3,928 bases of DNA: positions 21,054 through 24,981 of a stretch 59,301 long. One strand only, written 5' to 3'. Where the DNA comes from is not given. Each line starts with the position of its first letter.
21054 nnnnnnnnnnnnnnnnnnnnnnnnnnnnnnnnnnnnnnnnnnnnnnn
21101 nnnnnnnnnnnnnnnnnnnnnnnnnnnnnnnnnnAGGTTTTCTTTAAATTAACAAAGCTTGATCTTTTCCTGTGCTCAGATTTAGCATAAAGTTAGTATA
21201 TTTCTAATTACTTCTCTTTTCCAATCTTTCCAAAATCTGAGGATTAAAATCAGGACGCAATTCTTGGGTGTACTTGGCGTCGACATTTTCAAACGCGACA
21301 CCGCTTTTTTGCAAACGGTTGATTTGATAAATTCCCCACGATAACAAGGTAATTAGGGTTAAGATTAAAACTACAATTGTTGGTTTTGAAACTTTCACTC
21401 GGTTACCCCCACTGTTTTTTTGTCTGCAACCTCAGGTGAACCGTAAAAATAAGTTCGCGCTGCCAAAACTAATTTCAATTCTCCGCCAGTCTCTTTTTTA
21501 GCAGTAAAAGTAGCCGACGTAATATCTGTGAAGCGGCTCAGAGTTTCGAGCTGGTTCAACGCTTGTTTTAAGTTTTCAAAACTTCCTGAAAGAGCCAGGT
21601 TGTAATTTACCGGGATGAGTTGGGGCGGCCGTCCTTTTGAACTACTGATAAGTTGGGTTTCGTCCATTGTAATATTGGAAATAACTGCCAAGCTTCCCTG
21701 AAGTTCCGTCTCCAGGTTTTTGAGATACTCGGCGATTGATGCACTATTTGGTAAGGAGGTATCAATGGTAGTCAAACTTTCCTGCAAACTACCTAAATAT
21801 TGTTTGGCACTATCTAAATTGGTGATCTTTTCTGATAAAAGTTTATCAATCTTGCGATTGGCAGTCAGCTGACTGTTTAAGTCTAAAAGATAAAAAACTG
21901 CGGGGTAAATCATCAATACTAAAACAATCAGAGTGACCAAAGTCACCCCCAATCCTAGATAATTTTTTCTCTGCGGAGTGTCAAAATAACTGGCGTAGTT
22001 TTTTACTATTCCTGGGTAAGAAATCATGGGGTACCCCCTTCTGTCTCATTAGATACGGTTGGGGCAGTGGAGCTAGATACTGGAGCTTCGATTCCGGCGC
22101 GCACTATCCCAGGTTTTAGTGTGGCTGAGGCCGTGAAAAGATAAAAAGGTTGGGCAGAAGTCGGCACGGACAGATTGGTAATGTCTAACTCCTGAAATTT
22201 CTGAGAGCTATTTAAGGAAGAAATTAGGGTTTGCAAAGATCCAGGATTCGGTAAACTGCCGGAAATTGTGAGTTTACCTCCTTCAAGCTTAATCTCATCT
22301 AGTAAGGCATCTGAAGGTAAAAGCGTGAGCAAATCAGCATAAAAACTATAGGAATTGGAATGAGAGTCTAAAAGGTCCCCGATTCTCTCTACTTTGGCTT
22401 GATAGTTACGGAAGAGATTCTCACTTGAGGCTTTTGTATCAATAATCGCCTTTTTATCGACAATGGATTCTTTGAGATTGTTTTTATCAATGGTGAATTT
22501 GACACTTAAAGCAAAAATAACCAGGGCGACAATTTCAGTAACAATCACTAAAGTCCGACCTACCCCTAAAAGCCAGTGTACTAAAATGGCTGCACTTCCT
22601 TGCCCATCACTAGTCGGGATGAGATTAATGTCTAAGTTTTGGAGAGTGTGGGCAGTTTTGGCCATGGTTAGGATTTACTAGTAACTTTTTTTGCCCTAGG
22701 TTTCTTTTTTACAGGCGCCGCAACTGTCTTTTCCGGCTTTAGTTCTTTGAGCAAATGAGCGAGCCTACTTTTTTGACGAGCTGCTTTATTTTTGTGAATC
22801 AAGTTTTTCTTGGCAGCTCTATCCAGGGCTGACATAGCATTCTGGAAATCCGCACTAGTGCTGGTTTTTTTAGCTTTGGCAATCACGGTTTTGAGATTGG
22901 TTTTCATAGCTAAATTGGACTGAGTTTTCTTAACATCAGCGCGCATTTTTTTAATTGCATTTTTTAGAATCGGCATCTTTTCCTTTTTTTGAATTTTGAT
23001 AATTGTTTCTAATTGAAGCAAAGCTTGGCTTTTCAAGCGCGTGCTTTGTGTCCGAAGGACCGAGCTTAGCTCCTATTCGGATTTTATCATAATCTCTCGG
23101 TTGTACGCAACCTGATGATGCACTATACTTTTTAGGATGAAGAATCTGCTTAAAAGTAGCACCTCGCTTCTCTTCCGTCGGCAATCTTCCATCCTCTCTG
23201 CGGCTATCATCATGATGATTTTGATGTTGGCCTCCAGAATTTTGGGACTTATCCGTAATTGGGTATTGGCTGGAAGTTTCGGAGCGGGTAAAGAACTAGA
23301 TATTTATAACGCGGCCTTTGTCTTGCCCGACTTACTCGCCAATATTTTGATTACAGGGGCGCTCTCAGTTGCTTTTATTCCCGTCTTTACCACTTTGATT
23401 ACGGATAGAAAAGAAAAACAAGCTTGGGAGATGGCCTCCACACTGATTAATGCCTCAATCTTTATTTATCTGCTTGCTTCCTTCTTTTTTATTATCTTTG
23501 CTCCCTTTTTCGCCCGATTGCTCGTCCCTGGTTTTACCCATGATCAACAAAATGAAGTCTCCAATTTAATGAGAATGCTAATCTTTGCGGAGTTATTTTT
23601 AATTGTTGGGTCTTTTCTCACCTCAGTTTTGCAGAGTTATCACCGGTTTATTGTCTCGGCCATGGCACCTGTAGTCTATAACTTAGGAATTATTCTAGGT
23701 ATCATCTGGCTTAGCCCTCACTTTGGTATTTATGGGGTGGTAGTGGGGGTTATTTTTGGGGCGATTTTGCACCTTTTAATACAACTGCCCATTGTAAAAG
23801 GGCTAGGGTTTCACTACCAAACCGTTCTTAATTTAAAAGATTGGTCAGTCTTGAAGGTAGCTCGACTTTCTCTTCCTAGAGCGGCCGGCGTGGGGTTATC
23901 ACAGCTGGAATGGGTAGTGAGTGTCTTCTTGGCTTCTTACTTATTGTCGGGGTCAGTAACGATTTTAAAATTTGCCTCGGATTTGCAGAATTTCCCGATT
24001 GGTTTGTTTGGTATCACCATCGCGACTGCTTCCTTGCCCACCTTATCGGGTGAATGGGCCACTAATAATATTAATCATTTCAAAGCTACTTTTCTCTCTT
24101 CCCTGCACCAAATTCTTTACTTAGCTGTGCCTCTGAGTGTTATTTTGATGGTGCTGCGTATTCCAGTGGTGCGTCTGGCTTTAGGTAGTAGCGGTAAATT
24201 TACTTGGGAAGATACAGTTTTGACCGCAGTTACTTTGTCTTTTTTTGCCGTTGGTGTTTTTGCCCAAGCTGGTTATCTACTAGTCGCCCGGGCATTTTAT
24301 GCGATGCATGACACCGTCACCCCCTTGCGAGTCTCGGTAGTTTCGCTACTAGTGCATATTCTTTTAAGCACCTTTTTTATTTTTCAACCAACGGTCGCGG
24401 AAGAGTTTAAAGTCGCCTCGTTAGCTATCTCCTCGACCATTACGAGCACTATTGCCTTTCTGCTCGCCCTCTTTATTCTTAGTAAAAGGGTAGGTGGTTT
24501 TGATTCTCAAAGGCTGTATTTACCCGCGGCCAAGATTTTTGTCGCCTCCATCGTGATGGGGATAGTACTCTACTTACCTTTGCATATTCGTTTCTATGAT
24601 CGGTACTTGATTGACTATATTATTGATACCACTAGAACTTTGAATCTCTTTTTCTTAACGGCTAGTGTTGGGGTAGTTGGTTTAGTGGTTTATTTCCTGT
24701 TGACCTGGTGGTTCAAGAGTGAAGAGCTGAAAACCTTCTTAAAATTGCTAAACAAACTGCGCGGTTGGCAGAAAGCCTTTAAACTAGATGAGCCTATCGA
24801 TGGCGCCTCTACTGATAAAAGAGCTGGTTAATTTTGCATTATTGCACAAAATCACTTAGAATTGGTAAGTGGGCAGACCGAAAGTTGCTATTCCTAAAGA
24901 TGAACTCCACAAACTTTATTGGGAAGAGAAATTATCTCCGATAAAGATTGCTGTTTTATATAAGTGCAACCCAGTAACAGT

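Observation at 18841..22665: pilN-pilO co-oriented with cohesin-dockerin and cohesin-LPDSG proteins, convergent on a sortase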

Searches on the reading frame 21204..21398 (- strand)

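Call 3: search_protein_families(library=pfam, proteins=[window:21204-21398:-], max_evalue=0.1)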
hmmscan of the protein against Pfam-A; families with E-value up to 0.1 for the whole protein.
window:21204-21398:- (64 aa): 3 families
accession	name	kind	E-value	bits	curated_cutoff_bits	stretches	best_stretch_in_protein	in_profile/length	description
PF08621.15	RPAP1_N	-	0.028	14.7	25.3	1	45-64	24-43/46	RPAP1-like, N-terminal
PF09716.15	ETRAMP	-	0.062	13.7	29.1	1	1-43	1-44/81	Malarial early transcribed membrane protein (ETRAMP)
PF20520.3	Ac45-VOA1_TM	-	0.062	13.5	25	0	9-38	13-39/39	V0 complex accessory subunit Ac45/VOA1 transmembrane domain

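Call 57: search_protein_families(library=ncbifam, proteins=[window:21204-21398:-], max_evalue=0.01)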
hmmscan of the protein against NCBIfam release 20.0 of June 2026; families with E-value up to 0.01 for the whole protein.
window:21204-21398:- (64 aa): 0 families

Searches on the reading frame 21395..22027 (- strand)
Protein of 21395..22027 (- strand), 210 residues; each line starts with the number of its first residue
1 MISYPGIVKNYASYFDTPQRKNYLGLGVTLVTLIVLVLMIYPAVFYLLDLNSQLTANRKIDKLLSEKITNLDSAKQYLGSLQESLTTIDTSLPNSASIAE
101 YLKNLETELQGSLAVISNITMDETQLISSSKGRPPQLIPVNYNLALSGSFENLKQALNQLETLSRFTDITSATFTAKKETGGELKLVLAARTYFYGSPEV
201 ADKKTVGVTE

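Call 3: search_protein_families(library=pfam, proteins=[window:21395-22027:-], max_evalue=0.1)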
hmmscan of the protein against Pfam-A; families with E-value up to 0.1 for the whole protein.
window:21395-22027:- (210 aa): 3 families
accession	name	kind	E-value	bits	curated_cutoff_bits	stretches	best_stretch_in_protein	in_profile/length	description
PF04350.18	PilO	-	1.4e-08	35.4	22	1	65-195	19-143/145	Pilus assembly protein, PilO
PF10157.14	BORCS6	-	0.065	13.9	35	0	94-129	15-50/101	BLOC-1-related complex sub-unit 6 C-terminal helix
PF02996.22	Prefoldin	-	0.078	13.4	23.2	0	75-112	2-39/120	Prefoldin subunit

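Call 57: search_protein_families(library=ncbifam, proteins=[window:21395-22027:-], max_evalue=0.01)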
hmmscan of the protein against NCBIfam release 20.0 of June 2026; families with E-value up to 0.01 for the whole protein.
window:21395-22027:- (210 aa): 1 family
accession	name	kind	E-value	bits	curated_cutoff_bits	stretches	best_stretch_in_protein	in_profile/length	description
NF040576.1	T2SS_GspM_XpsM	equivalog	0.0015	18.3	60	1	27-167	6-143/180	type II secretion system protein GspM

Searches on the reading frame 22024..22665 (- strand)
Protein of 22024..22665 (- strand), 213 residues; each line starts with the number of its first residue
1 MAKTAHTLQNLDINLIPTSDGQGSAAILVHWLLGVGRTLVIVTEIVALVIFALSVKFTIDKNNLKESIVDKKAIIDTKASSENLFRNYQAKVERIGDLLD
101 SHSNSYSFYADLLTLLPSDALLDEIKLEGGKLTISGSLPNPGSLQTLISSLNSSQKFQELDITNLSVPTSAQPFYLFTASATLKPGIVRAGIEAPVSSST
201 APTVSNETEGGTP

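Call 3: search_protein_families(library=pfam, proteins=[window:22024-22665:-], max_evalue=0.1)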
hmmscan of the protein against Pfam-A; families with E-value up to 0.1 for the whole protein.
window:22024-22665:- (213 aa): 2 families
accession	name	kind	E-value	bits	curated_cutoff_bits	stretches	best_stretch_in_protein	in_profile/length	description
PF05137.18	PilN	-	1.8e-05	25.1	22.8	1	110-182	4-77/78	Fimbrial assembly protein (PilN)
PF07006.16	DUF1310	-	0.092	13.4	30.1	0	40-70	2-32/119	Protein of unknown function (DUF1310)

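Call 57: search_protein_families(library=ncbifam, proteins=[window:22024-22665:-], max_evalue=0.01)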
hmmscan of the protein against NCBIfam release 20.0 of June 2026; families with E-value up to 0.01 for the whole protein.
window:22024-22665:- (213 aa): 0 families

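Call 86: find_related_loci(query=window:22024-22665:-, collection=genome_contigs, flank=5000)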
Query window:22024-22665:- (213 aa) in genome_contigs; peptide patterns used: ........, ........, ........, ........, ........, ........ (x = any residue, [..] = any of these).
191 stretches matched a pattern, but none encodes a relative of the query by tblastn (E <= 1e-3).

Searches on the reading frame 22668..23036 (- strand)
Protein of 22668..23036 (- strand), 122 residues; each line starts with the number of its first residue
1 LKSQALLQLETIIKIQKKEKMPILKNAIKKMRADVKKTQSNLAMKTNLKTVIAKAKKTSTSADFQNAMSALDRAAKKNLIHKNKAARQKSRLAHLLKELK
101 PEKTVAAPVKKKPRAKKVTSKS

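Call 3: search_protein_families(library=pfam, proteins=[window:22668-23036:-], max_evalue=0.1)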
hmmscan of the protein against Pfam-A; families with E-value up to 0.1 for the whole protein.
window:22668-23036:- (122 aa): 2 families
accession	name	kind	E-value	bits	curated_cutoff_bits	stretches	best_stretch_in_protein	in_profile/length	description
PF01649.23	Ribosomal_S20p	-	1.3e-14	55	29.5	1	25-96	4-82/83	Ribosomal protein S20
PF25515.1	Arm_PDR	-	0.023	15.2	27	1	29-104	32-104/145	Plastid division regulator ARM repeat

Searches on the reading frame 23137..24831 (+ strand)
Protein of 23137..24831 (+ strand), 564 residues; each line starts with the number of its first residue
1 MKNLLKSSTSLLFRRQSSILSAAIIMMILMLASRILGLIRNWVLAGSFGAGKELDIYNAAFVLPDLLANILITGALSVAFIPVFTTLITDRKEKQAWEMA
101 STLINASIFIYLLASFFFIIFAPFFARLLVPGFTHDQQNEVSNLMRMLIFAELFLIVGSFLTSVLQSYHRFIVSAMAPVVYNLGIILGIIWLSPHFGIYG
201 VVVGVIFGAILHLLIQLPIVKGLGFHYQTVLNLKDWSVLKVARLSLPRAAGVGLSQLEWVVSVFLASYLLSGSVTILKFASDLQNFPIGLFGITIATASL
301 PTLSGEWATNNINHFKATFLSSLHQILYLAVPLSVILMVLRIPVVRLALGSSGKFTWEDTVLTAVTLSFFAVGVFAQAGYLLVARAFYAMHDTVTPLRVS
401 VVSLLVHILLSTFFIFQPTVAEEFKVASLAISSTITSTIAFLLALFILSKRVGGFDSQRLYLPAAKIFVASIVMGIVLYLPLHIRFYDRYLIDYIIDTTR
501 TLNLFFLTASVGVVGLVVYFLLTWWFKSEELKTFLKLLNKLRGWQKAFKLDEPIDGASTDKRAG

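Call 3: search_protein_families(library=pfam, proteins=[window:23137-24831:+], max_evalue=0.1)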
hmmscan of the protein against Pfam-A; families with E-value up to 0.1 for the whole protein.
window:23137-24831:+ (564 aa): 2 families
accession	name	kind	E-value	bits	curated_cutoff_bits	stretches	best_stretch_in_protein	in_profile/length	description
PF03023.19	MurJ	-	1.6e-80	271.3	27.4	1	45-483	2-434/451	Lipid II flippase MurJ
PF01554.23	MatE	-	1.2e-07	32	24.9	2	260-411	14-159/161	MatE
